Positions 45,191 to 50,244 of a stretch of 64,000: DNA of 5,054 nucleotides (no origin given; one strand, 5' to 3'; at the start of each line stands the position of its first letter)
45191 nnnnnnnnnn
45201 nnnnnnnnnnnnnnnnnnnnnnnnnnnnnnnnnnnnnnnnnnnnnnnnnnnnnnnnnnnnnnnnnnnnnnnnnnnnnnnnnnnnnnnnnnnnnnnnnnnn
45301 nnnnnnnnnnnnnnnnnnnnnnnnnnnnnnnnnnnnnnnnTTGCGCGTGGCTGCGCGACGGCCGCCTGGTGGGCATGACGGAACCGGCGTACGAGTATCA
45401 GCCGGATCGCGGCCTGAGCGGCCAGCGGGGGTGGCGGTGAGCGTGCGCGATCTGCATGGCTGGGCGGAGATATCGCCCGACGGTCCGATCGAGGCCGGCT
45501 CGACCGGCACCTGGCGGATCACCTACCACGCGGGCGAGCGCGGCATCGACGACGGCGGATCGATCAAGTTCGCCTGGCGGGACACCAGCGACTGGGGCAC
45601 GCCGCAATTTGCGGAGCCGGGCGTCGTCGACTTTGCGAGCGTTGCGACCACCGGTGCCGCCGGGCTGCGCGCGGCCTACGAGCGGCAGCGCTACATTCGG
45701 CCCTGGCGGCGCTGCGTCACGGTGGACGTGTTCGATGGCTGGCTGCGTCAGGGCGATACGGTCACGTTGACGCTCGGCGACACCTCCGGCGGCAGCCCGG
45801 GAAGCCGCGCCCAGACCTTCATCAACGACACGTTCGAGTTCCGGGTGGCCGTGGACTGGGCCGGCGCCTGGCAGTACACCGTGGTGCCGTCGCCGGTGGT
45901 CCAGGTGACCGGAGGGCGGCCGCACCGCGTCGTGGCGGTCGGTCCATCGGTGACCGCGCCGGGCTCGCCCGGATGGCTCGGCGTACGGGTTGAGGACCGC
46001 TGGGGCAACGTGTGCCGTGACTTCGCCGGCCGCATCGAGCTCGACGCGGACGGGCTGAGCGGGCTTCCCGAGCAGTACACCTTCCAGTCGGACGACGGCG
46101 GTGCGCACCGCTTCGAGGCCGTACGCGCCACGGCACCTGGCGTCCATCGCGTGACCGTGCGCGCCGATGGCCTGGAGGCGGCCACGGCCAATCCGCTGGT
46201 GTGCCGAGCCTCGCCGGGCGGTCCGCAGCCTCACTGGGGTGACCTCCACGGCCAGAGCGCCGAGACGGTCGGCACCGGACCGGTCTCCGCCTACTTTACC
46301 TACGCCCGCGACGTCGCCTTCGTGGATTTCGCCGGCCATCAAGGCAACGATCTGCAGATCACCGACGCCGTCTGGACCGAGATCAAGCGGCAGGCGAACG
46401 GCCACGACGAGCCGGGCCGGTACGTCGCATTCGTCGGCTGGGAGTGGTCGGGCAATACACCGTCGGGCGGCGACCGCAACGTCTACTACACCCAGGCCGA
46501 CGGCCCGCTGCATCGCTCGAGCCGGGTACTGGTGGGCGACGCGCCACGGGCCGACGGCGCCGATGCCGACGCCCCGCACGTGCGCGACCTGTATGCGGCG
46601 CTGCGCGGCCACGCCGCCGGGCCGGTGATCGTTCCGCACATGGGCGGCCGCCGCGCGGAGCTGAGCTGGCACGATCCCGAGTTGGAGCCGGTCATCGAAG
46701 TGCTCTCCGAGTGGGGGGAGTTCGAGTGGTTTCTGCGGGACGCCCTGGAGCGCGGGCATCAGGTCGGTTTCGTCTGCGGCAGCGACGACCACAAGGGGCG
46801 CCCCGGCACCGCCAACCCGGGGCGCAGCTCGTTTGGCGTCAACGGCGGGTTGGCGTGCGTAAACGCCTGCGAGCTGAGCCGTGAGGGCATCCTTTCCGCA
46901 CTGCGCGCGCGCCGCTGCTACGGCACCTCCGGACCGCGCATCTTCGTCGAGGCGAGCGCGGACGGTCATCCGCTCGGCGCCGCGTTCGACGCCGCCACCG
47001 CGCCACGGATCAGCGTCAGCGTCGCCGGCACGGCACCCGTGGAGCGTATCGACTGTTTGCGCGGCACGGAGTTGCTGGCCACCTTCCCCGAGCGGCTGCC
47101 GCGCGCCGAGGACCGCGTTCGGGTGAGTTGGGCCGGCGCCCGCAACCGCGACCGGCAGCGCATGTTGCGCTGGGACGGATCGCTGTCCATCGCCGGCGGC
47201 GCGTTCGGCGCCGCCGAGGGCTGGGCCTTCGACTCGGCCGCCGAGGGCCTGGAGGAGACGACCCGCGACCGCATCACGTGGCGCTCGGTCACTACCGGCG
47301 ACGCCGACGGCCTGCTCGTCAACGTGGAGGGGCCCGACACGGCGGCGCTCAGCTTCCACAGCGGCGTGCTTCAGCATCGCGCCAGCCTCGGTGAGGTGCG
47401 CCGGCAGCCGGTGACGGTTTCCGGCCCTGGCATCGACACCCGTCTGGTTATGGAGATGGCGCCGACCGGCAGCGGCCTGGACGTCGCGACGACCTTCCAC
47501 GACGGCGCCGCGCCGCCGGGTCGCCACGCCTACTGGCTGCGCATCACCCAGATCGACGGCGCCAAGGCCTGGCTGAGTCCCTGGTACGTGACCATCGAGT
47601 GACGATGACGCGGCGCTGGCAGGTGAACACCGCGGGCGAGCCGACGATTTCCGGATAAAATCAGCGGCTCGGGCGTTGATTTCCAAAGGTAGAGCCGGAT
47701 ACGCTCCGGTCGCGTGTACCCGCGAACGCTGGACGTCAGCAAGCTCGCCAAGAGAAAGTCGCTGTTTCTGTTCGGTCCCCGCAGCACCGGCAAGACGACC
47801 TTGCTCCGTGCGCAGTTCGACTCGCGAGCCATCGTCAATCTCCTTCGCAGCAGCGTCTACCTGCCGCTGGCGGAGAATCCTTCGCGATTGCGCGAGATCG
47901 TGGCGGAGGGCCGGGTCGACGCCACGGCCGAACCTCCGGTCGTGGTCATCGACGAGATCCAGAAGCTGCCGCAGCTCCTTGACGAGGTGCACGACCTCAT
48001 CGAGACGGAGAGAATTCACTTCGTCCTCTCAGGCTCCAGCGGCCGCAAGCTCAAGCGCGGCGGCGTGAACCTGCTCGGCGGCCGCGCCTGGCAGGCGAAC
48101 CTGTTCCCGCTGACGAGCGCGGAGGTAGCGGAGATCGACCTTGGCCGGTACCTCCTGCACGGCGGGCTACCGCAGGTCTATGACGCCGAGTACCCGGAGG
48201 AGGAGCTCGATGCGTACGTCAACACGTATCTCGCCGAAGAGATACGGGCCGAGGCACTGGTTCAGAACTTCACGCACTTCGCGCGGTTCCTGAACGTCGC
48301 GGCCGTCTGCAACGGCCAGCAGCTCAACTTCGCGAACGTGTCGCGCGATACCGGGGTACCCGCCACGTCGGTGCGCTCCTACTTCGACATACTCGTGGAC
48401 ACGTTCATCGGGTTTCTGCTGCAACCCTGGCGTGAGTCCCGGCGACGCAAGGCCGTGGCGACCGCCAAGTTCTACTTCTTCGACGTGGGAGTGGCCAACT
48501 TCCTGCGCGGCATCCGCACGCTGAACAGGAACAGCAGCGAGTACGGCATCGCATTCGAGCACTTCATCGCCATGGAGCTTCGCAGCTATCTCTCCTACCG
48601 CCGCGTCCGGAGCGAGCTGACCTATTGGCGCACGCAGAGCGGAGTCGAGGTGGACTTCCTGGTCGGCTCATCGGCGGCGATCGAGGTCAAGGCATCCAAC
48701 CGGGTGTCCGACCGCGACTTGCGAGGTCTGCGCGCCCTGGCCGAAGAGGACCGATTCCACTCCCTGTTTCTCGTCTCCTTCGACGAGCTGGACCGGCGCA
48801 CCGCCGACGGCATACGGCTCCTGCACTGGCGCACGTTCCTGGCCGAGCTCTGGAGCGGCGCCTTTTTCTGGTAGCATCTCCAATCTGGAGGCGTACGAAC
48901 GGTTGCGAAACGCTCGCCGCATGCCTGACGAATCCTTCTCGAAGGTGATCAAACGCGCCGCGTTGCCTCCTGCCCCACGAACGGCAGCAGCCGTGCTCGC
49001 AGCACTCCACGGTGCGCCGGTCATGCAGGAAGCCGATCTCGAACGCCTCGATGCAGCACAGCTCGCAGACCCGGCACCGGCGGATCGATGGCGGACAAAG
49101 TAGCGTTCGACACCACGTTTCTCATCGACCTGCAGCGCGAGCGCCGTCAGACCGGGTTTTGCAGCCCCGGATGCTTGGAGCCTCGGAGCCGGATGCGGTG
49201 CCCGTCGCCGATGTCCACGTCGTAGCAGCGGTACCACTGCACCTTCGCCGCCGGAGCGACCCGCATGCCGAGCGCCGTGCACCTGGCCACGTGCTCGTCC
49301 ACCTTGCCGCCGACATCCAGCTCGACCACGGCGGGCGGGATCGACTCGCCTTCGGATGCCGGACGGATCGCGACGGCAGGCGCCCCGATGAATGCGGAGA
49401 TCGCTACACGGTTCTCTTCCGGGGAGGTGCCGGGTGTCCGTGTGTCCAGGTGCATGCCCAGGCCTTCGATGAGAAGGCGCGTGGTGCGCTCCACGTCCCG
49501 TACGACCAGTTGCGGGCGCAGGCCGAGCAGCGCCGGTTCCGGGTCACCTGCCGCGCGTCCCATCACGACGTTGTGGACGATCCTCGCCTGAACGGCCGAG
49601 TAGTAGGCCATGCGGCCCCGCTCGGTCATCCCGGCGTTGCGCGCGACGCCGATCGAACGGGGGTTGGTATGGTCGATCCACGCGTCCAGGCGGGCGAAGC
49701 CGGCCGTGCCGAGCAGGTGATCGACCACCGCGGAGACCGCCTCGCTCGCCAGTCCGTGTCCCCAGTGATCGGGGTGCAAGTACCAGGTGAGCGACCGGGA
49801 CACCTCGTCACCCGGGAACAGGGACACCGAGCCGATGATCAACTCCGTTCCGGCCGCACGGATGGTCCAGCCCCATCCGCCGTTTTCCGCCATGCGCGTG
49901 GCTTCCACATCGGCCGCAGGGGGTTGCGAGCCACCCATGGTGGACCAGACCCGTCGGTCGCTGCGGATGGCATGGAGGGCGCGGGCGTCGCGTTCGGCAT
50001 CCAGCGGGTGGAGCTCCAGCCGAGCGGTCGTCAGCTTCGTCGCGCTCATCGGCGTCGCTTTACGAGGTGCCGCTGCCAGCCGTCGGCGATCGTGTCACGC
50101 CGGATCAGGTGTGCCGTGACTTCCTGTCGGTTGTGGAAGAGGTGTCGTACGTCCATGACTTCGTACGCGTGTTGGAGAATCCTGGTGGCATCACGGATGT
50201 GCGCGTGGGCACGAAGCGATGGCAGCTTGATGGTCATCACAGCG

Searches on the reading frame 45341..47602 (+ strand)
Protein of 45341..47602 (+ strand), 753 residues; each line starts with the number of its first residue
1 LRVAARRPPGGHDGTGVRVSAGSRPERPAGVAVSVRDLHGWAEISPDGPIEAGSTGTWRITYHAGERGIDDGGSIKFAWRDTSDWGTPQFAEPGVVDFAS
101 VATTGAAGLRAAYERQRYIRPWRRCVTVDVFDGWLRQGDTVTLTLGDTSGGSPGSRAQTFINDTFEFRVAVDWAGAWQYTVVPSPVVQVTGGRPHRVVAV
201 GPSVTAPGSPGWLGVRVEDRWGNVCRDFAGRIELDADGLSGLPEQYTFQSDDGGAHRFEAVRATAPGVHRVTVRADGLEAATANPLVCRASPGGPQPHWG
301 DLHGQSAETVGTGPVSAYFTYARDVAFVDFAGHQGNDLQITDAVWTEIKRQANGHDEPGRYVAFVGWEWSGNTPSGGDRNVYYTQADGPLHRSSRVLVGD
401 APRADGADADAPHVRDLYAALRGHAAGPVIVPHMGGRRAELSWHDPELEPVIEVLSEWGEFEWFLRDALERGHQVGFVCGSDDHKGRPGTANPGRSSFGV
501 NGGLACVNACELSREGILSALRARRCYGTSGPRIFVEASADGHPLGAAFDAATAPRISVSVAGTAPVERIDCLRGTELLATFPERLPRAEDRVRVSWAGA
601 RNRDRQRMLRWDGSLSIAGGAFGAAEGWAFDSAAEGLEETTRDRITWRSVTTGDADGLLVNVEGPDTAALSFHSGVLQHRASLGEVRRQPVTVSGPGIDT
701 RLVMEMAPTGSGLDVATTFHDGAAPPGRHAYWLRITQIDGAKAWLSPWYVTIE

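Call 5: search_protein_families(library=pfam, proteins=[window:45341-47602:+], max_evalue=0.01)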
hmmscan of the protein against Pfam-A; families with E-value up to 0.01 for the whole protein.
window:45341-47602:+ (753 aa): 1 family
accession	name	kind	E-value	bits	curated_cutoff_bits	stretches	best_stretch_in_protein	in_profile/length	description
PF12228.14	DUF3604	-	1.6e-12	47.1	20.4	2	330-386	122-179/591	Protein of unknown function (DUF3604)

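Call 90: search_protein_families(library=ncbifam, proteins=[window:45341-47602:+], max_evalue=0.00001)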
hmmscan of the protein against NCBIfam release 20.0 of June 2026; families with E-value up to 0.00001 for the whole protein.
window:45341-47602:+ (753 aa): 1 family
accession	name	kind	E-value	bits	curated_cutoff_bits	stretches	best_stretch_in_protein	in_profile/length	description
NF038032.1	CehA_McbA_metalo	domain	4e-09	36.3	80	1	458-599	154-288/315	CehA/McbA family metallohydrolase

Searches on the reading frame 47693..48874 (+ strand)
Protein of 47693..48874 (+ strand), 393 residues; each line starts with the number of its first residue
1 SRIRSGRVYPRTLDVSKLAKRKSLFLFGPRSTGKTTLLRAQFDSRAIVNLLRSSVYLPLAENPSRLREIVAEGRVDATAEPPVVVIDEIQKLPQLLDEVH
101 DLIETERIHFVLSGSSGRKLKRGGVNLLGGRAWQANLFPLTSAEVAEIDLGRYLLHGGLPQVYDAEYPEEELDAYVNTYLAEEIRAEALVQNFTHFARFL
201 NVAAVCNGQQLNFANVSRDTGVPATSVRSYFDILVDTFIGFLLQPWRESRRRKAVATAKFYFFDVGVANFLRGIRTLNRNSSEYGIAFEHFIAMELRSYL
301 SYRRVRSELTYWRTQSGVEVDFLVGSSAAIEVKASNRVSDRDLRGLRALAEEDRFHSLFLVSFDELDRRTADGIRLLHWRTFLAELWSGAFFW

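Call 44: search_protein_families(library=pfam, proteins=[window:47693-48874:+], max_evalue=0.001)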
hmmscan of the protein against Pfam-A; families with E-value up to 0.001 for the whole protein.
window:47693-48874:+ (393 aa): 5 families
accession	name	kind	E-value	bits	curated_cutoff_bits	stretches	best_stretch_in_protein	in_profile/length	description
PF13635.12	DUF4143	-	7.6e-32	110.7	28.1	1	183-335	3-160/160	Domain of unknown function (DUF4143)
PF13173.12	AAA_14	-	9.3e-19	68.1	27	1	21-145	2-128/129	AAA domain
PF13401.12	AAA_22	-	6.6e-07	30.1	27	0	51-116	54-124/130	AAA domain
PF00004.35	AAA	-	7.4e-06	26.9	21.2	1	25-92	2-69/131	ATPase family associated with various cellular activities (AAA)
PF13191.12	AAA_16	-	3.3e-05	24.9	32.6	0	22-42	25-45/167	AAA ATPase domain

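Call 72: search_protein_families(library=padloc, proteins=[window:47693-48874:+], max_evalue=0.001)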
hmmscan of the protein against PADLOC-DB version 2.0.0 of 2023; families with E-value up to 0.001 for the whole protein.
window:47693-48874:+ (393 aa): 7 families
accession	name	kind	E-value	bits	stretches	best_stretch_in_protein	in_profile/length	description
PDLC04790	PDC-S01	-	7.3e-58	194.3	2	149-352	173-385/422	-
PDLC04789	PDC-S01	-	2.2e-43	146.8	1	16-335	12-341/375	-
PDLC04787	PDC-S01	-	4e-31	106.3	1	20-385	26-408/412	-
PDLC04791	PDC-S01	-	1.5e-24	84.4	1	25-364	23-378/395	-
PDLC04786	PDC-S01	-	9.1e-16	55.6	2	19-144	18-152/439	-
PDLC04788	PDC-S01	-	3.4e-15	53.9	2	151-343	181-391/448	-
PDLC04792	PDC-S01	-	7.9e-13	45.8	1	19-116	17-122/452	-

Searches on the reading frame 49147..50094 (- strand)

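Call 44: search_protein_families(library=pfam, proteins=[window:49147-50094:-], max_evalue=0.001)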
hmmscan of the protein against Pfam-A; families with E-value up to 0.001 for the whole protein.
window:49147-50094:- (315 aa): 2 families
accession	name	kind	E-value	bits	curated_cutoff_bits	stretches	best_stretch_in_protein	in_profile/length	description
PF13302.13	Acetyltransf_3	-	1.7e-24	87.6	25.4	1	25-157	1-138/138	Acetyltransferase (GNAT) domain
PF00583.31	Acetyltransf_1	-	7.3e-09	36.4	20.7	1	72-155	34-115/116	Acetyltransferase (GNAT) family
